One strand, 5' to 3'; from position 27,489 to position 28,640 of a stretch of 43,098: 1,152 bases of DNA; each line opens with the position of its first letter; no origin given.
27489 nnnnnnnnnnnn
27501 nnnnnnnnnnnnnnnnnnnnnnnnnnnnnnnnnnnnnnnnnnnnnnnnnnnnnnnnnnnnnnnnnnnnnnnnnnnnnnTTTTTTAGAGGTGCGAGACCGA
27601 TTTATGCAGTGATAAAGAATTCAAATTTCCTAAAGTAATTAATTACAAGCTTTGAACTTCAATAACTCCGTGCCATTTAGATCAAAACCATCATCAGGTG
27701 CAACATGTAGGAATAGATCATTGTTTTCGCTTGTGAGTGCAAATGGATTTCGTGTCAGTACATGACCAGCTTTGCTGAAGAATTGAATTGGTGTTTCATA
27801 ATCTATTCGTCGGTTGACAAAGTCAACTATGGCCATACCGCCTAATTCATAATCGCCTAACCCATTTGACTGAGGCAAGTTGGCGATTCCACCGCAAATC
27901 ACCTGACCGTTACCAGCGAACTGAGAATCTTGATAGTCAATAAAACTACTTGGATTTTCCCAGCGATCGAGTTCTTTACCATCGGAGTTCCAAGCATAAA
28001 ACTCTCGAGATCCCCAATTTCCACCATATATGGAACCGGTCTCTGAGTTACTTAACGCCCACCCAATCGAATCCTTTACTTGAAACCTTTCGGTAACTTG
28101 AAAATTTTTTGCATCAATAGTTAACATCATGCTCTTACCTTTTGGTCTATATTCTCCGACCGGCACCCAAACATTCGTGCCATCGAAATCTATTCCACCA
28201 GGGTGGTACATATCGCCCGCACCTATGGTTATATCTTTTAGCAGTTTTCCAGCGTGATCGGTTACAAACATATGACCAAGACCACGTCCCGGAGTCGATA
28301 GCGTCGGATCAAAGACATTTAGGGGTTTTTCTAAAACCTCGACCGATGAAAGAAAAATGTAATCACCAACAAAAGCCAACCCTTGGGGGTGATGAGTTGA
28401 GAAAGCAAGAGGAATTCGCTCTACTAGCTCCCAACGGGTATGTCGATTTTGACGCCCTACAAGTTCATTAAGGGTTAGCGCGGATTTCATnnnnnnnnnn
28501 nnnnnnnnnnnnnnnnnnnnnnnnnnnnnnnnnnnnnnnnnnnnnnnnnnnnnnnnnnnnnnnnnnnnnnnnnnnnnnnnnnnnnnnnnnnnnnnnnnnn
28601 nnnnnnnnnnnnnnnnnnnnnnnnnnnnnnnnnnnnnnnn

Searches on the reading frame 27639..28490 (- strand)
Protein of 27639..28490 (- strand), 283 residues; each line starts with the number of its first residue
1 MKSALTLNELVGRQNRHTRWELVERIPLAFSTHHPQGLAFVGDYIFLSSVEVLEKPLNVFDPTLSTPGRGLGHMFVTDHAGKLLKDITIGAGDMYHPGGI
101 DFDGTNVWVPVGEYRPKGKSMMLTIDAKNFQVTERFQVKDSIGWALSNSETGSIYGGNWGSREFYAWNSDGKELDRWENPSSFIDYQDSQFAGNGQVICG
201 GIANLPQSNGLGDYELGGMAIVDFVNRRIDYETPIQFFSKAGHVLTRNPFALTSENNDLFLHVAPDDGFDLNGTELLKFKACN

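Call 7: search_protein_families(library=pfam, proteins=[window:27639-28490:-], max_evalue=0.001)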
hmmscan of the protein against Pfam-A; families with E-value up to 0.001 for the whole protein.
window:27639-28490:- (283 aa): 1 family
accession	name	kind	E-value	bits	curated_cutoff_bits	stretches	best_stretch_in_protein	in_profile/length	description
PF20055.5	DUF6454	-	9.2e-56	189.4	22.3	1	15-267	23-277/292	Family of unknown function (DUF6454)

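Call 39: search_solved_structures(query=window:27639-28490:-, max_evalue=10, show_alignments=1)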
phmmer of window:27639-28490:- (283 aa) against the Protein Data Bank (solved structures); distinct sequences matched with E-value up to 10: 1.
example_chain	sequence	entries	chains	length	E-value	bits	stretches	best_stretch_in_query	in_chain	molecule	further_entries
1vcf_A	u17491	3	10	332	0.44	12.8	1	12-116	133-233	isopentenyl-diphosphate delta-isomerase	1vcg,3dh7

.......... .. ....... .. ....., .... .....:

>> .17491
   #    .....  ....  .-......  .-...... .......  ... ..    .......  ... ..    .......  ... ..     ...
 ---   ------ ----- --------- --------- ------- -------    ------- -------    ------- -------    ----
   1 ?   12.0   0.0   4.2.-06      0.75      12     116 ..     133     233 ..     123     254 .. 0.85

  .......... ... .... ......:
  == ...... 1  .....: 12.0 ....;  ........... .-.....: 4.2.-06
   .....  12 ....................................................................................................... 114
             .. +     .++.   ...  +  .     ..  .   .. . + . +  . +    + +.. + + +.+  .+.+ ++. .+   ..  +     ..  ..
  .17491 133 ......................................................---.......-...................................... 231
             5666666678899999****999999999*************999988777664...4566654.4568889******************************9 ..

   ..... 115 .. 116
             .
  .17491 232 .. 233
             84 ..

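Call 40: search_protein_families(library=ncbifam, proteins=[window:27639-28490:-], max_evalue=0.01)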
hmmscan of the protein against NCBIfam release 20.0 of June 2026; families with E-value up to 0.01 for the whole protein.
window:27639-28490:- (283 aa): 0 families

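Call 41: find_homologous_proteins(query=window:27639-28490:-, max_evalue=0.00001)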
Query window:27639-28490:- (283 aa): 577 proteins with E <= 0.00001 among 1068 candidates; the best 120 are listed.
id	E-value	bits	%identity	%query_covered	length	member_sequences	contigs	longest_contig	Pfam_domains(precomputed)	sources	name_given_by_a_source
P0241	3.9e-183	625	94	100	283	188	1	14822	PF20055.6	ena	-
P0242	1.3e-179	614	92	100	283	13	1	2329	PF20055.6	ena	-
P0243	2.6e-141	488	73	99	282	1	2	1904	PF20055.6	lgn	-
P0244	9.7e-141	486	73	99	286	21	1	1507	PF20055.6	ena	-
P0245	4.2e-139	481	74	99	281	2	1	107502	PF20055.6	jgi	jgi:hypothetical protein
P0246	7.4e-139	480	73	99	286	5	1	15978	PF20055.6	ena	-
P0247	1.2e-138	479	73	99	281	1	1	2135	PF20055.6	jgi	-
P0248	2.9e-138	478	70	100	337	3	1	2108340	PF20055.6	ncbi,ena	-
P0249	4.9e-138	477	72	99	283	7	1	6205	PF20055.6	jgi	jgi:hypothetical protein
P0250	1.2e-137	476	70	99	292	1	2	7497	PF20055.6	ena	-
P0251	5.0e-137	474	72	97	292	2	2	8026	PF20055.6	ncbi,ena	-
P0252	1.6e-136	472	72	99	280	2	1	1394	PF20055.6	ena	-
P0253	9.0e-136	470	72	99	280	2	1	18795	PF20055.6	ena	-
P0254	1.5e-135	469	71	97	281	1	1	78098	PF20055.6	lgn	-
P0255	1.1e-133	463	68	99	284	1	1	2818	PF20055.6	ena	-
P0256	1.6e-133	462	68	99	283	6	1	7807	PF20055.6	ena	-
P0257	2.5e-133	462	70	99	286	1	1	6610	PF20055.6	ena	-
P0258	6.7e-133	460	68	99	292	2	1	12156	PF20055.6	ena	-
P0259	8.7e-133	460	70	99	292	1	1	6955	PF20055.6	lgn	-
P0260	9.5e-133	460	71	99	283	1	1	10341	PF20055.6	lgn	-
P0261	1.5e-132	459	69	99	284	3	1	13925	PF20055.6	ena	-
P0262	8.5e-132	457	70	98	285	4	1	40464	PF20055.6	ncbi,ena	-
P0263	1.2e-131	456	69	97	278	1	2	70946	PF20055.6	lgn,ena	-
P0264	6.0e-131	454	69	99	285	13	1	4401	PF20055.6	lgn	-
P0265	7.3e-131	454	69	97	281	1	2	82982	PF20055.6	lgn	-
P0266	8.7e-131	453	71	98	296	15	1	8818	PF20055.6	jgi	-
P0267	1.1e-130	453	68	99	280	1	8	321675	PF20055.6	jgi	jgi:hypothetical protein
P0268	1.1e-130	453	70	98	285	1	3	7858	PF20055.6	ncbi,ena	-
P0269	8.1e-130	450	69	97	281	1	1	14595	PF20055.6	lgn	-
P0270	1.7e-129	449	68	99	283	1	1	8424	PF20055.6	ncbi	-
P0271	1.2e-127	443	68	98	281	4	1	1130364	PF20055.6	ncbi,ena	-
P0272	3.4e-127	442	65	99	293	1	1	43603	PF20055.6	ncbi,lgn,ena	-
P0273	3.1e-123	429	69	92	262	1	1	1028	PF20055.6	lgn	-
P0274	8.3e-117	408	63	94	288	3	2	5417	PF20055.6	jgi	-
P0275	6.7e-116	405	62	94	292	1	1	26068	PF20055.6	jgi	jgi:hypothetical protein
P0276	7.8e-116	404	62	99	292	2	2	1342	PF20055.6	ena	-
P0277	1.8e-115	403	61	99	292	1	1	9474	PF20055.6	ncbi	-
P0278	4.4e-115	402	62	97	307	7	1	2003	PF20055.6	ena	-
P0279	5.9e-115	401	62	94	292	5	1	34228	PF20055.6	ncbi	-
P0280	1.2e-113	397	61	96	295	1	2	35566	PF20055.6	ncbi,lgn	-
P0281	2.0e-113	396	60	99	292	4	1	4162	PF20055.6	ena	-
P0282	4.7e-112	392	59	99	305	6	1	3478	PF20055.6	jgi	-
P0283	8.5e-112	391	58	98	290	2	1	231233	PF20055.6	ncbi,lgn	-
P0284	1.3e-109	384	63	91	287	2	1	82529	PF20055.6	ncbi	-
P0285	7.0e-109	382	58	96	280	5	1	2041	PF20055.6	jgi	jgi:hypothetical protein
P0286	2.2e-108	380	57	99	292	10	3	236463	PF20055.6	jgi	jgi:hypothetical protein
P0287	4.2e-107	376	56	100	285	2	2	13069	PF20055.6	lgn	-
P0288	1.4e-106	374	56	99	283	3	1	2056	PF20055.6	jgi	jgi:hypothetical protein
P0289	1.7e-105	370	57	99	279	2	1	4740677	PF20055.6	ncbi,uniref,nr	ncbi:DUF6454 family protein [Rathayibacter soli]|uniref:DUF6454 family protein n=1 Tax=Rathayibacter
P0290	6.7e-105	368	59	96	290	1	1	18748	PF20055.6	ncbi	-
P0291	6.9e-105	368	56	98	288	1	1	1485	PF20055.6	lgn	-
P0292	1.6e-104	367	58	95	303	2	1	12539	PF20055.6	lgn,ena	-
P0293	3.1e-104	366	56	99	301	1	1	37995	PF20055.6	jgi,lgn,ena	-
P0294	7.7e-104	365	57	95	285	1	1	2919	PF20055.6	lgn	-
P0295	1.9e-103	364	57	98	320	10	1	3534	PF20055.6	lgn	-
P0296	4.1e-103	363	57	97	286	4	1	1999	PF20055.6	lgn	-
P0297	7.9e-103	362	56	98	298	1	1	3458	PF20055.6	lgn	-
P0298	1.2e-102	361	58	97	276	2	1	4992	PF20055.6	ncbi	ncbi:MAG TPA: DUF6454 family protein [Galbitalea sp.]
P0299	3.9e-102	359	58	94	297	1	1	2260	PF20055.6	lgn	-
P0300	4.4e-102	359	56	97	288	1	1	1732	PF20055.6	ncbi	ncbi:MAG: DUF6454 family protein [Rhodococcus sp. (in: high G+C Gram-positive bacteria)]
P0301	7.8e-102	358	56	98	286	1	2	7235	PF20055.6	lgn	-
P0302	9.4e-102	358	52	100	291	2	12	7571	PF20055.6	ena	-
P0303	2.7e-101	357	57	94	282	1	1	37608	PF20055.6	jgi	jgi:hypothetical protein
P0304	7.3e-101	355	55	98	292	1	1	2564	PF20055.6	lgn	-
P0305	7.6e-101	355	55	100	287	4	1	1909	PF20055.6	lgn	-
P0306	1.0e-100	355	57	95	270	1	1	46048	PF20055.6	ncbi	ncbi:MAG: DUF6454 family protein [Lacisediminihabitans sp.]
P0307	1.2e-100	354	58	94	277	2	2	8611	PF20055.6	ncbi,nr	ncbi:MAG: DUF6454 family protein [Actinomycetota bacterium]|nr:DUF6454 family protein [Actinomycetot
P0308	2.4e-100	353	53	99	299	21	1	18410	PF20055.6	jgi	-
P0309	5.1e-100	352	55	100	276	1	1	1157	PF20055.6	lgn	-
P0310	6.2e-100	352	57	94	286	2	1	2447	PF20055.6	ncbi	-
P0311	9.6e-100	352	57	94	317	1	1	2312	PF20055.6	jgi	jgi:hypothetical protein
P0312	2.4e-99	350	57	94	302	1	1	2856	PF20055.6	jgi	jgi:hypothetical protein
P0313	2.5e-99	350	53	100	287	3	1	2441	PF20055.6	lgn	-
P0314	3.5e-99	350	51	100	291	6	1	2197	PF20055.6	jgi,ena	jgi:hypothetical protein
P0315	5.5e-99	349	54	92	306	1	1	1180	PF20055.6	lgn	-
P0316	6.2e-99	349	57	94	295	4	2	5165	PF20055.6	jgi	jgi:hypothetical protein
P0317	1.3e-98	348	56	94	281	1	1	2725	PF20055.6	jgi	jgi:hypothetical protein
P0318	8.1e-98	345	51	98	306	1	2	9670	PF20055.6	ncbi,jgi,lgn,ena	-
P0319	9.3e-98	345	52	100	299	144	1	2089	PF20055.6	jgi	jgi:hypothetical protein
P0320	4.3e-97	343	52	100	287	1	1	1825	PF20055.6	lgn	-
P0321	4.5e-96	339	54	94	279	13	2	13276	PF20055.6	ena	-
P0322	9.8e-96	338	56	93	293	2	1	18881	PF20055.6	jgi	jgi:hypothetical protein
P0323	1.4e-95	338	53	98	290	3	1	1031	PF20055.6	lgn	-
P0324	3.8e-95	336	53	96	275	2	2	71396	PF20055.6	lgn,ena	-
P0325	1.3e-94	335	53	94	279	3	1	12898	PF20055.6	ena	-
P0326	3.1e-94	333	71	70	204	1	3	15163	PF20055.6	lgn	-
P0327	1.7e-93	331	55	93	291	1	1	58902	PF20055.6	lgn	-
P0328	7.7e-93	329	52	97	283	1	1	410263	PF20055.6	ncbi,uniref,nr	ncbi:DUF6454 family protein [Arthrobacter bambusae]|uniref:DUF6454 family protein n=1 Tax=Arthrobact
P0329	7.8e-93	329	54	91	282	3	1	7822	PF20055.6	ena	-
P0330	1.9e-92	328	54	95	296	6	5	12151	PF20055.6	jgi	jgi:hypothetical protein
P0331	2.0e-92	327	55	94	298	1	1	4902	PF20055.6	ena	-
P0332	3.9e-92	327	52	98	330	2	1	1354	PF20055.6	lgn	-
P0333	6.5e-92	326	53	99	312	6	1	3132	PF20055.6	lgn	-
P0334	7.4e-92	326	50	99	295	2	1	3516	PF20055.6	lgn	-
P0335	1.1e-91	325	54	94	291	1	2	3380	PF20055.6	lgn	-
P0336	1.2e-91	325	52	94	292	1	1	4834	PF20055.6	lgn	-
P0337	1.3e-91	325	53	95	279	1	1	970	PF20055.6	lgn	-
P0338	1.1e-90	322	52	94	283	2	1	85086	PF20055.6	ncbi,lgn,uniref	ncbi:DUF6454 family protein [Arthrobacter sp. NPDC080073]|uniref:DUF6454 family protein n=1 Tax=Arth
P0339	1.4e-90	321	52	94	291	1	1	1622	PF20055.6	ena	-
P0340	2.4e-90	321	50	96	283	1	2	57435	PF20055.6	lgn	-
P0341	3.3e-90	320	52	94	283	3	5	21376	PF20055.6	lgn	-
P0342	4.3e-90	320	49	97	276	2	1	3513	PF20055.6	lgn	-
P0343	5.0e-90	320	52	96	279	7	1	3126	PF20055.6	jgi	jgi:hypothetical protein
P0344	5.3e-90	320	51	94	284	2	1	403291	PF20055.6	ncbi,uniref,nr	ncbi:DUF6454 family protein [Arthrobacter sp. AZCC_0090]|uniref:DUF6454 family protein n=1 Tax=Arthr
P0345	5.3e-90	320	51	97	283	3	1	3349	PF20055.6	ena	-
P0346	8.8e-90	319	52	94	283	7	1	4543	PF20055.6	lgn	-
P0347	1.6e-89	318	52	97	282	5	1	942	PF20055.6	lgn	-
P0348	3.0e-89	317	50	97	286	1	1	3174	PF20055.6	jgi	jgi:hypothetical protein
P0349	4.6e-89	316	51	94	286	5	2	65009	PF20055.6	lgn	-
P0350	8.5e-89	316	49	95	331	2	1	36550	PF20055.6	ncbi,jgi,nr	ncbi:conserved hypothetical protein [Arthrobacter sp. Hiyo6]|jgi:hypothetical protein|nr:conserved h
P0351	1.2e-88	315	53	93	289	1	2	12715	PF20055.6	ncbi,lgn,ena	-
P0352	1.2e-88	315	50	97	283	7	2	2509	PF20055.6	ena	-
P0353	1.6e-88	315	51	94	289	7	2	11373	PF20055.6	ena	-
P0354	2.3e-88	314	50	98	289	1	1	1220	PF20055.6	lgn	-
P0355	5.5e-88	313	51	93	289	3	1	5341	PF20055.6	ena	-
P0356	8.3e-88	312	51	94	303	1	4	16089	PF20055.6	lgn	-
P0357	1.0e-87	312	49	95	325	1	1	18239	PF20055.6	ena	-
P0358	1.4e-87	312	52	96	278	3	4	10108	PF20055.6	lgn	-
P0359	1.5e-87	312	47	99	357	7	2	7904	PF20055.6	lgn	-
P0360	1.5e-87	312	51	94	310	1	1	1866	PF20055.6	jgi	jgi:hypothetical protein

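Call 43: find_encoding_contigs(protein=P0289, flank=10000, max_places=2)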
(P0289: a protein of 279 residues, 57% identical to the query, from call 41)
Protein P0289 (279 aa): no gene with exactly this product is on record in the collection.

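Call 44: find_encoding_contigs(protein=P0328, flank=10000, max_places=2)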
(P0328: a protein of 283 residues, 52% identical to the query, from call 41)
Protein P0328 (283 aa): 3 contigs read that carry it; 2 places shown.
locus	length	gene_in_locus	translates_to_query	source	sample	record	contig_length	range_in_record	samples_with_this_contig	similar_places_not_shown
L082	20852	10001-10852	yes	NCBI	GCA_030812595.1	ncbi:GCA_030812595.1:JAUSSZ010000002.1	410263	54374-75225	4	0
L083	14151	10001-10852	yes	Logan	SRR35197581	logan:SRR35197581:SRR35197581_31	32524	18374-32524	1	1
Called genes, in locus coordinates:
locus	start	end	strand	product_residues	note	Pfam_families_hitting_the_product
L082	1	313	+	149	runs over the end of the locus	PF10604:Polyketide_cyc2 (weak), PF08327:AHSA1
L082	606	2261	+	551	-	PF17203:sCache_3_2, PF00989:PAS (weak), PF14689:SPOB_a, PF02518:HATPase_c, PF14501:HATPase_c_5 (weak)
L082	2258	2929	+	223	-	PF00072:Response_reg, PF25213:HVO_A0261_N (faint), PF01978:TrmB (weak), PF09339:HTH_IclR, PF13412:HTH_24 (weak)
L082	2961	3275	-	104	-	-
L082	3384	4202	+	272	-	PF03988:DUF347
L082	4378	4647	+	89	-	-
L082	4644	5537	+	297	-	PF01547:SBP_bac_1, PF13416:SBP_bac_8, PF13343:SBP_bac_6, PF13531:SBP_bac_11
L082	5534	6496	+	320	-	PF00528:BPD_transp_1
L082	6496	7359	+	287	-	PF00528:BPD_transp_1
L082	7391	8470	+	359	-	PF00005:ABC_tran, PF13304:AAA_21 (faint), PF08402:TOBE_2 (weak)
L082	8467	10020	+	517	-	PF03009:GDPD, PF00459:Inositol_P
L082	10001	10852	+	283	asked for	PF20055:DUF6454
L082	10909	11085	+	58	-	-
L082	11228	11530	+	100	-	PF13834:DUF4193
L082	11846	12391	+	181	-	PF24837:AMIN-like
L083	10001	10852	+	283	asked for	PF20055:DUF6454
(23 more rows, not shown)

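Call 53: predict_structure(alignment_id=A3)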
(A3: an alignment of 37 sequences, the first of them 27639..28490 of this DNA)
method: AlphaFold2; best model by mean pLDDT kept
length: 283 residues; sequences in the alignment: 37
mean_pLDDT: 91.5   pTM: 0.90
mean pLDDT of the five models: 91.5, 90.9, 87.2, 84.4, 83.6
residues with pLDDT >= 90: 216; 70-90: 56; 50-70: 9; < 50: 2
segments of 3 or more residues with pLDDT < 50: none
pLDDT, mean of each block of 10 residues (from residue 1): 78 94 94 94 97 90 89 97 97 97 97 92 97 97 94 92 94 95 83 94 83 86 95 89 87 95 80 86 91
secondary structure, 60 per line:
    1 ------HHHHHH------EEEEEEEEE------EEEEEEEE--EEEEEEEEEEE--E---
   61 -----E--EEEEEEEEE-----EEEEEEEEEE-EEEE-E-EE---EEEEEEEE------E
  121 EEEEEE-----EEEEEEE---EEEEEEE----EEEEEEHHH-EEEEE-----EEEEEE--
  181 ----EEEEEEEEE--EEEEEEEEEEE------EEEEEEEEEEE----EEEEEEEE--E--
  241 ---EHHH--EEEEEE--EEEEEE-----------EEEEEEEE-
elements in order: H7-12 E19-27 E34-41 E44-54 E69-77 E83-92 E94-97 E106-113 E120-126 E132-138 E142-148 E153-158 E163-167 E173-178 E185-193 E196-206 E213-223 E228-235 E250-255 E258-263 E275-282

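Call 55: fold_search(model_id=the predicted structure, library=pdb)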
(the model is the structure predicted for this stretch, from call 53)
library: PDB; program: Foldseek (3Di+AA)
matches with E <= 10: 1371; with E <= 0.001: 594
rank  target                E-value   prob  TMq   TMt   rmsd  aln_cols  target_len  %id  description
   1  6l8a_F                4.0e-07  1.00  0.41  0.28   6.8       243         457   14  Tetrathionate hydrolase from Acidithiobacillus ferrooxidans (released 2020-11-11)
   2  1q7f_B                6.3e-07  1.00  0.48  0.48   9.8       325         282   10  Brain Tumor NHL domain (released 2003-10-21)
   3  9rsc_7                7.3e-07  1.00  0.45  0.36   9.7       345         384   12  Ternary complex of an improved charged molecular glue degrader ZZ2-SO2H, BRD4(BD1) neosubstrate, and the CTLH E3 ligas (released 2026-04-08)
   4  9rsc_W                7.3e-07  1.00  0.43  0.34   9.7       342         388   10  Ternary complex of an improved charged molecular glue degrader ZZ2-SO2H, BRD4(BD1) neosubstrate, and the CTLH E3 ligas (released 2026-04-08)
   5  3vh0_A                8.4e-07  1.00  0.44  0.40  11.9       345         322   11  Crystal structure of E. coli YncE complexed with DNA (released 2011-11-16)
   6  8qcb_C                9.8e-07  1.00  0.38  0.32  13.6       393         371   11  CryoEM structure of a S. Cerevisiae Ski2387 complex in the open state (released 2023-11-08)
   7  7qca_SGG              1.1e-06  1.00  0.45  0.40  10.7       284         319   14  Spraguea lophii ribosome (released 2022-11-30)
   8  7nyq_B                1.3e-06  1.00  0.52  0.53   9.2       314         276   11  Crystal structure of the Mei-P26 NHL domain (released 2022-05-04)
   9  4h5i_A                1.3e-06  1.00  0.40  0.34  11.0       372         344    9  Crystal Structure of the Guanine Nucleotide Exchange Factor Sec12 (P1 form) (released 2012-11-07)
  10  5jk7_C                1.4e-06  1.00  0.44  0.39  10.5       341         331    9  The X-ray structure of the DDB1-DCAF1-Vpr-UNG2 complex (released 2016-10-05)
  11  5efv_C                1.7e-06  1.00  0.51  0.26   7.4       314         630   10  The host-recognition device of Staphylococcus aureus phage Phi11 (released 2016-05-25)
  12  3qqz                  1.9e-06  1.00  0.49  0.55   6.3       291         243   11  Crystal structure of the C-terminal domain of the yjiK protein from Escherichia coli CFT073 (released 2011-03-09)
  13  5m89_A                2.0e-06  1.00  0.42  0.38  11.5       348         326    9  Spliceosome component (released 2018-03-14)
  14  4h5j_B                2.0e-06  1.00  0.41  0.35  10.7       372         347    9  Crystal Structure of the Guanine Nucleotide Exchange Factor Sec12 (P64 form) (released 2012-11-07)
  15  7nyq_A                2.2e-06  1.00  0.50  0.51   9.0       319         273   11  Crystal structure of the Mei-P26 NHL domain (released 2022-05-04)
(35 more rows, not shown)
